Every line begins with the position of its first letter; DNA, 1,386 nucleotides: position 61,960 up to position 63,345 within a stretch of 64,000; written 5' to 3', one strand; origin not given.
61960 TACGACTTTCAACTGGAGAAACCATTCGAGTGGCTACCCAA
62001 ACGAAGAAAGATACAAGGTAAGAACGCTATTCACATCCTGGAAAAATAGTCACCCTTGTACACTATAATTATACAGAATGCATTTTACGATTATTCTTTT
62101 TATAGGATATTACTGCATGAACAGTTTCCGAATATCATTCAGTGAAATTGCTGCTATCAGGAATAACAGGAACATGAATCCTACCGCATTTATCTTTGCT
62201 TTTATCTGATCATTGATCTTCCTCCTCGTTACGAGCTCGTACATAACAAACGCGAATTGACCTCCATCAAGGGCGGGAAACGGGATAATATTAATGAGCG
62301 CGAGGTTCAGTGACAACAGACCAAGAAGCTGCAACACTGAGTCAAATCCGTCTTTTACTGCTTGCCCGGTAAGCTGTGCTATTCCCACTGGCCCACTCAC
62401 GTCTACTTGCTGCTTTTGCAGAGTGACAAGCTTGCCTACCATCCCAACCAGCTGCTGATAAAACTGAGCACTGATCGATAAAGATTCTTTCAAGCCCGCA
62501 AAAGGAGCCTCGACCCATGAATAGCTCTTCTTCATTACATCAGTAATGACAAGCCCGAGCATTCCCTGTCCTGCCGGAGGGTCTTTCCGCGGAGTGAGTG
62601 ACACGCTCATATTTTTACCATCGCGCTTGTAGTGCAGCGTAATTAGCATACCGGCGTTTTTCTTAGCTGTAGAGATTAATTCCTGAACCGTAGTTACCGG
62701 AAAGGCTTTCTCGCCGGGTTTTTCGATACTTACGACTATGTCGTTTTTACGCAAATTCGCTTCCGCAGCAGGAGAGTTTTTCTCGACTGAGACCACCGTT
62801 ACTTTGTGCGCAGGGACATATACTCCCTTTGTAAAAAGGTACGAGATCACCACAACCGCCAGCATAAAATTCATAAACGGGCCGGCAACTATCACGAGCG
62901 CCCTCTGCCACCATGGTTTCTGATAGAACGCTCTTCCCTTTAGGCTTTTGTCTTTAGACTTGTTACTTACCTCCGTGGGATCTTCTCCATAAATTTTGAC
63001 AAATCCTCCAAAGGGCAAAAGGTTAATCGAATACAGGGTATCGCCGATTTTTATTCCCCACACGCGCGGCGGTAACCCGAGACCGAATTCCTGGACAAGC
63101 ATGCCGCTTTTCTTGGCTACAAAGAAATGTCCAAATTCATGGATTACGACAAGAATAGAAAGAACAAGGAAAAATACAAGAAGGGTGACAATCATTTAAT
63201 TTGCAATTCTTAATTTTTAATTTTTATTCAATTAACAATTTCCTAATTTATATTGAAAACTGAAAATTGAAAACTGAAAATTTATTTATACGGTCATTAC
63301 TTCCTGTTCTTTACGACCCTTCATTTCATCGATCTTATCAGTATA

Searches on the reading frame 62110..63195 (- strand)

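Call 61: search_protein_families(library=pfam, proteins=[window:62110-63195:-], max_evalue=0.00001)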
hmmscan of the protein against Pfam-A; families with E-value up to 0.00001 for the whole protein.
window:62110-63195:- (361 aa): 3 families
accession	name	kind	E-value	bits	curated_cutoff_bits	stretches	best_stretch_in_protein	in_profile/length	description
PF02163.28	Peptidase_M50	-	2.5e-60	204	27.2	1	8-346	2-221/221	Peptidase family M50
PF13180.12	PDZ_2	-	1.3e-11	45.1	27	1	131-200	13-78/80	PDZ domain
PF17820.7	PDZ_6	-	2.8e-06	27.4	27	0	134-158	2-26/54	PDZ domain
